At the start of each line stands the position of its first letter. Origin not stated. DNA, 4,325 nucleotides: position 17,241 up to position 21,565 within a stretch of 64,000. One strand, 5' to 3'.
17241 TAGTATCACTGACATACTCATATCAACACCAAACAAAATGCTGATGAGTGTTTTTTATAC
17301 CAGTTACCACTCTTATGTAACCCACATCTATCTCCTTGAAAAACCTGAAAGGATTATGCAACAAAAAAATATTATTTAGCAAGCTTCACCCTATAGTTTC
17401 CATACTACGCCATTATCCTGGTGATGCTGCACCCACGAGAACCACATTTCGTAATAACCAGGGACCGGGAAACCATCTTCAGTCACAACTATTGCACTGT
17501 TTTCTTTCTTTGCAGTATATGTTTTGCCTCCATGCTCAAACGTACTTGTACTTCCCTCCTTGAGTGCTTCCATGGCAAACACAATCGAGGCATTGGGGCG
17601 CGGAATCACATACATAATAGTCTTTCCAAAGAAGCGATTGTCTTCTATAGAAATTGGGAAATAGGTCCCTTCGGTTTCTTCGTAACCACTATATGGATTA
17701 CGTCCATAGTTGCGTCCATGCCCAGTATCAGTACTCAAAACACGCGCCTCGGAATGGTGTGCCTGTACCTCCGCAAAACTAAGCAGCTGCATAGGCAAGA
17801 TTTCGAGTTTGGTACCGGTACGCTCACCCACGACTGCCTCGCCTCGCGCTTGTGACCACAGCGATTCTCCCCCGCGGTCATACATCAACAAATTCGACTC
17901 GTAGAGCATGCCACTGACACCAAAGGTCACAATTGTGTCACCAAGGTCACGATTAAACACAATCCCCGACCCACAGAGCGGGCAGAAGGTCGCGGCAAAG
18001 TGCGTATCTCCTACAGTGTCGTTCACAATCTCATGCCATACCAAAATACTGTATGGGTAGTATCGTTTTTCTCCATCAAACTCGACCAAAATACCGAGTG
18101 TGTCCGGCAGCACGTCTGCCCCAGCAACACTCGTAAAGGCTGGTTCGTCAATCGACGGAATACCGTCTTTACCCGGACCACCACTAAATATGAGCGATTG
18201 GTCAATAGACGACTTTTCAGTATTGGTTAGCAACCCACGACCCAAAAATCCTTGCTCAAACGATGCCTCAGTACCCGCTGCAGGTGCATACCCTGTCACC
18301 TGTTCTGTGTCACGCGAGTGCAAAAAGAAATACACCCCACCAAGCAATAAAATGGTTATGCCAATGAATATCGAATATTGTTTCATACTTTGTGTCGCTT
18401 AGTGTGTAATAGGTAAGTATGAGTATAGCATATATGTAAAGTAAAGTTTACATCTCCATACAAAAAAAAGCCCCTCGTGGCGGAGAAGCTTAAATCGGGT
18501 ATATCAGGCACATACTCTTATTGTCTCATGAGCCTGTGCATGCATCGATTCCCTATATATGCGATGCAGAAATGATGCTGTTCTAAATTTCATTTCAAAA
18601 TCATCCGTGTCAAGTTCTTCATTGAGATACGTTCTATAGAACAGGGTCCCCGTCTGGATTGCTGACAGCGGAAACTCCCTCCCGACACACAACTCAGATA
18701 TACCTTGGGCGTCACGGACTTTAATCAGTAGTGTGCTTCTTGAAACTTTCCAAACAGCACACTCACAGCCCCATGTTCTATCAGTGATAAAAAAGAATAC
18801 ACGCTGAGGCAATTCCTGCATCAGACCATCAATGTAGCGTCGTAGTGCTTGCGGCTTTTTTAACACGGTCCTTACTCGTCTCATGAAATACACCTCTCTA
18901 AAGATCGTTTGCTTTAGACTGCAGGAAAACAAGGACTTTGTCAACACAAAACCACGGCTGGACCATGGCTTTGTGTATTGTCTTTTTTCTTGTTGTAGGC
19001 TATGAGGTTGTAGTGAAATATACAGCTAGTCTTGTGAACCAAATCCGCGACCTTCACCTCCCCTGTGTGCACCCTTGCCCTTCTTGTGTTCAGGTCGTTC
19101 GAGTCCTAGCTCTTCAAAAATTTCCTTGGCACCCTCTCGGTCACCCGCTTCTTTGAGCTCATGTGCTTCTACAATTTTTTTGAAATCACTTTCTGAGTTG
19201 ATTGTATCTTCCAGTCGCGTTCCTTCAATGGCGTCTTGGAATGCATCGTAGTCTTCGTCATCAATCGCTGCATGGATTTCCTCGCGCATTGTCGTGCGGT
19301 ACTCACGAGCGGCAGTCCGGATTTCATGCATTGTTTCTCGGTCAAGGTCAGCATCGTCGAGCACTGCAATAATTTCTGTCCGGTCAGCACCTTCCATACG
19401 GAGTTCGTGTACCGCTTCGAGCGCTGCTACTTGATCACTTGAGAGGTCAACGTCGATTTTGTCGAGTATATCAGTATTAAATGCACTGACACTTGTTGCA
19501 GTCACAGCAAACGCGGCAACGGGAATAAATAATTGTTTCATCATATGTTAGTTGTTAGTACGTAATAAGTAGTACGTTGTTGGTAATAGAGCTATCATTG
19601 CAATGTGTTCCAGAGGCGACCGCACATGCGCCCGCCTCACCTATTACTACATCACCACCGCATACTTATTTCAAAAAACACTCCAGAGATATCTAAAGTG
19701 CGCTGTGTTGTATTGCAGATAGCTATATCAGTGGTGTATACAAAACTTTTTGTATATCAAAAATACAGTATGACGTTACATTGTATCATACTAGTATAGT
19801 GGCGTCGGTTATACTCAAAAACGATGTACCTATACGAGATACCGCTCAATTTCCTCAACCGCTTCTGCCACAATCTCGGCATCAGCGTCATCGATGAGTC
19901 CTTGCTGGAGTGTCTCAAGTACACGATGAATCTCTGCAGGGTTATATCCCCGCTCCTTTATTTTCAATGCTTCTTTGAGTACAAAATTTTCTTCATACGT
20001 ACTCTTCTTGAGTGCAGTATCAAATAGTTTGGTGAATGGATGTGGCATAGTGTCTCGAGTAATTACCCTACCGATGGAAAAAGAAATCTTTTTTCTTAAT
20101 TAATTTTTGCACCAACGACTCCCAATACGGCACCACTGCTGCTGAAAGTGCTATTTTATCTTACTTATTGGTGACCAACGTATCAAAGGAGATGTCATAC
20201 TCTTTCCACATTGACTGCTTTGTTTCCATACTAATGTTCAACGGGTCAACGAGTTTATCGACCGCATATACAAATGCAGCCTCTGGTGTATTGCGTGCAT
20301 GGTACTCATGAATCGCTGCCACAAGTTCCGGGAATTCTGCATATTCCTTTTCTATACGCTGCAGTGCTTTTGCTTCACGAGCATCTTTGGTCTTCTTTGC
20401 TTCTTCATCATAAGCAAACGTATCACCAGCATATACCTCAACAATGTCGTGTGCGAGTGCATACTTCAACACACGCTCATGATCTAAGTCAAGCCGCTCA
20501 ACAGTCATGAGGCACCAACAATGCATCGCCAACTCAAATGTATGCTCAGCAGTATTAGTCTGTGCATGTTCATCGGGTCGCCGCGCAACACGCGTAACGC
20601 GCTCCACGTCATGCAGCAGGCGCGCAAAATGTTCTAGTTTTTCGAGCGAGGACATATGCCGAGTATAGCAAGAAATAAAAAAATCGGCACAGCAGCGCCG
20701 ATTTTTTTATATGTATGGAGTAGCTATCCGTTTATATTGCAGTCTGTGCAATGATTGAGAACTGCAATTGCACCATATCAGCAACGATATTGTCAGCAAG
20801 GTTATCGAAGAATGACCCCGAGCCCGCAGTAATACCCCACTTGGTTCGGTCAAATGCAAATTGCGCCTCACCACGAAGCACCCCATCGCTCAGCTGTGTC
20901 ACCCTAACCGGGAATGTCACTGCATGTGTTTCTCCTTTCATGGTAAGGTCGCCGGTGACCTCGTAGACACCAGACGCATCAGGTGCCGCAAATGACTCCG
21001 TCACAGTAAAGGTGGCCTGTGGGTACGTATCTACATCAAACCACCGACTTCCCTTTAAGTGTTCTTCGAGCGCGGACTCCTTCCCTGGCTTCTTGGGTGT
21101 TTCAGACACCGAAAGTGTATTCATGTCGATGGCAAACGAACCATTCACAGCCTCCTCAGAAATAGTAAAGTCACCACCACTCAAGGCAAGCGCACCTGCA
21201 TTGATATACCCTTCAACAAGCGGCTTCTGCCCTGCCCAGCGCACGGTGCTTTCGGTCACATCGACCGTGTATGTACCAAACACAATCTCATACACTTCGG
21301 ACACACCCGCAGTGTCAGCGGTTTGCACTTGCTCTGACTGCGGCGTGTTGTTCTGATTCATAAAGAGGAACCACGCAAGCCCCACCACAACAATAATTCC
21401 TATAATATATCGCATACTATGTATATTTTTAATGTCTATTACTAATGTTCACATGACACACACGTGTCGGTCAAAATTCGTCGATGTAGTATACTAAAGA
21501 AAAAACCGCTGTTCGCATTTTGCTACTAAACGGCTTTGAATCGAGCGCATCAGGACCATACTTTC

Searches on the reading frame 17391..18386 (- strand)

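Call 54: search_protein_families(library=pfam, proteins=[window:17391-18386:-], max_evalue=0.00001)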
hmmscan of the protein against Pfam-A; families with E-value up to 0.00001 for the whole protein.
window:17391-18386:- (331 aa): 1 family
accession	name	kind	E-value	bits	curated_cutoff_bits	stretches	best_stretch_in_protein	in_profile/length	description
PF11376.13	DUF3179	-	1.2e-74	251.9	27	1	73-299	1-229/292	Protein of unknown function (DUF3179)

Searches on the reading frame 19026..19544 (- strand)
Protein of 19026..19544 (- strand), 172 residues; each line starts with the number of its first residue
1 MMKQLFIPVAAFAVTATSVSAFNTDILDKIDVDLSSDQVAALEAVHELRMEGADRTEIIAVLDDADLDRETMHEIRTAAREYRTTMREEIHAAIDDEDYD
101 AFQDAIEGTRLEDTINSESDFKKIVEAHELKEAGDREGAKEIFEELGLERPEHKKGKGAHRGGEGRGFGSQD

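Call 12: search_protein_families(library=pfam, proteins=[window:19026-19544:-], max_evalue=0.01)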
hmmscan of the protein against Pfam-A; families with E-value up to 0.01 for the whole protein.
window:19026-19544:- (172 aa): 0 families

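Call 41: find_encoding_contigs(protein=window:19026-19544:-, flank=3000, max_places=5)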
Protein window:19026-19544:- (172 aa): 6 contigs read that carry it; 5 places shown.
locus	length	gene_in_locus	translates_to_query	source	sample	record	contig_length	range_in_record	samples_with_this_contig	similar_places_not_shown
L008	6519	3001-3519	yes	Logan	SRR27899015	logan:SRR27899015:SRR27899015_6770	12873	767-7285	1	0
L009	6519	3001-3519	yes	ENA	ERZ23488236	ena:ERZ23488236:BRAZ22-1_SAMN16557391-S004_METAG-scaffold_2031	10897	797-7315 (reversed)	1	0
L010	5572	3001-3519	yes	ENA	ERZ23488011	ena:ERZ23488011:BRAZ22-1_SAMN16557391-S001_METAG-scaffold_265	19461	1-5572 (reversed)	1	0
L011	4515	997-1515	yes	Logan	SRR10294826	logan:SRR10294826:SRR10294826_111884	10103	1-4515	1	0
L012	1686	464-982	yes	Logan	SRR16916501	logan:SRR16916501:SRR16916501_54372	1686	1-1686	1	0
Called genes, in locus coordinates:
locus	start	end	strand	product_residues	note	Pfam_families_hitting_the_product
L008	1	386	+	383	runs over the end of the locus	?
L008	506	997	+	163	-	-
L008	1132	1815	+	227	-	PF04264:YceI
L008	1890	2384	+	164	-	PF12917:YfbR-like, PF13023:HD_3, PF01966:HD (weak)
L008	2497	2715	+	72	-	-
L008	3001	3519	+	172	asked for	-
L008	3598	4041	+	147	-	-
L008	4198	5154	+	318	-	PF11376:DUF3179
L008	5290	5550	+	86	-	-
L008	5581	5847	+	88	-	-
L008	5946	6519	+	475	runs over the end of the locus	PF01134:GIDA (faint), PF01494:FAD_binding_3 (faint), PF02737:3HCDH_N (faint), PF07992:Pyr_redox_2, PF13450:NAD_binding_8 (weak), PF13738:Pyr_redox_3, PF00070:Pyr_redox, PF02852:Pyr_redox_dim, +1 more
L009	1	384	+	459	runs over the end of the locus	PF02878:PGM_PMM_I, PF02879:PGM_PMM_II, PF02880:PGM_PMM_III, PF00408:PGM_PMM_IV (faint)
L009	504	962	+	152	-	-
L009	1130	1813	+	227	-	PF04264:YceI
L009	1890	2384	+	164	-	PF12917:YfbR-like, PF13023:HD_3, PF01966:HD (weak)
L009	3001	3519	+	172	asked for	-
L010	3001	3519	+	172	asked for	-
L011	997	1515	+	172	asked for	-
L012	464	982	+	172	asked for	-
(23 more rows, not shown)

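Call 84: search_protein_families(library=ncbifam, proteins=[window:19026-19544:-], max_evalue=0.1)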
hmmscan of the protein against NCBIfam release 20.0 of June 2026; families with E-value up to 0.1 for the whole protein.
window:19026-19544:- (172 aa): 2 families
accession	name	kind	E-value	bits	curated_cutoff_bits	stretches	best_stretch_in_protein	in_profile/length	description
NF002458.0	PRK01641.1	subfamily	0.032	13.8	167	1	23-85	134-196/202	3-isopropylmalate dehydratase small subunit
NF006336.0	PRK08566.1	equivalog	0.068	11.3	819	1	16-117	603-700/883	DNA-directed RNA polymerase subunit A'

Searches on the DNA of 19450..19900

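Call 83: search_rna_families(source=window, start=19450, end=19900, threshold=evalue, max_evalue=1)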
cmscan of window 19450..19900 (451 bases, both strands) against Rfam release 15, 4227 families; matches with E-value up to 1: 0.
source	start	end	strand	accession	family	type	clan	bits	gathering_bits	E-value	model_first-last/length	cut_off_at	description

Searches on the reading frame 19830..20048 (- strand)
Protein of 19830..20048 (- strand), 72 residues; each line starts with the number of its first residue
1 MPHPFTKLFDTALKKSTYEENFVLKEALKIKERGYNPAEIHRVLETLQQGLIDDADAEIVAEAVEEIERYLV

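Call 12: search_protein_families(library=pfam, proteins=[window:19830-20048:-], max_evalue=0.01)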
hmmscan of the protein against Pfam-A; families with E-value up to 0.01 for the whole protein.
window:19830-20048:- (72 aa): 0 families

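Call 84: search_protein_families(library=ncbifam, proteins=[window:19830-20048:-], max_evalue=0.1)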
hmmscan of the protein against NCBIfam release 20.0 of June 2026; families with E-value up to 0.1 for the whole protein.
window:19830-20048:- (72 aa): 1 family
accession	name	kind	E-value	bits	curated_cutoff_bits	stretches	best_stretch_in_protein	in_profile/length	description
NF002640.0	PRK02308.1-4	equivalog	0.08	11.9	456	1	24-68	184-228/308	UV DNA damage repair endonuclease UvsE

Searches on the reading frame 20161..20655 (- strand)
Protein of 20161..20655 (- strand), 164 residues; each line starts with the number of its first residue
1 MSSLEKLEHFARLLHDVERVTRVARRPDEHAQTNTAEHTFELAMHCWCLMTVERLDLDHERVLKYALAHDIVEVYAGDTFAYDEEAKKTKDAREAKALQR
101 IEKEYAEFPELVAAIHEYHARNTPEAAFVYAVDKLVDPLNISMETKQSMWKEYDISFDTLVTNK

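Call 12: search_protein_families(library=pfam, proteins=[window:20161-20655:-], max_evalue=0.01)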
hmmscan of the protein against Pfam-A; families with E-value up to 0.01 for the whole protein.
window:20161-20655:- (164 aa): 3 families
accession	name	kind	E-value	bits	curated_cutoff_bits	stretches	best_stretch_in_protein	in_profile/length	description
PF13023.12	HD_3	-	1.6e-27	96.9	22.5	1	20-162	7-151/165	HD domain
PF12917.13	YfbR-like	-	1.3e-08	35.2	25.9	1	9-106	1-105/182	5'-deoxynucleotidase YfbR-like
PF01966.28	HD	-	7.1e-06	26.7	22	1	36-135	2-113/116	HD domain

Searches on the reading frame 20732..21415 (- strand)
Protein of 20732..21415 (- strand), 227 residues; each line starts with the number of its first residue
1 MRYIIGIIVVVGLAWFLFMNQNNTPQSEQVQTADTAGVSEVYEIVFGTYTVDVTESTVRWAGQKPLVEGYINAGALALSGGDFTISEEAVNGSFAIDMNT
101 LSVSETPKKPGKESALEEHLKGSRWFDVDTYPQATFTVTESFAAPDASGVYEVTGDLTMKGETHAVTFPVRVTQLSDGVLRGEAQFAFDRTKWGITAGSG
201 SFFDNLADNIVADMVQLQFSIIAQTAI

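Call 54: search_protein_families(library=pfam, proteins=[window:20732-21415:-], max_evalue=0.00001)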
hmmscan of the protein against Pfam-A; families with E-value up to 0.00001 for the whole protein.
window:20732-21415:- (227 aa): 1 family
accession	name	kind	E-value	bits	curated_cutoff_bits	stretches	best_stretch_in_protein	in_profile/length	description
PF04264.18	YceI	-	1.3e-27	97.5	23.7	1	49-221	1-148/150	YceI-like domain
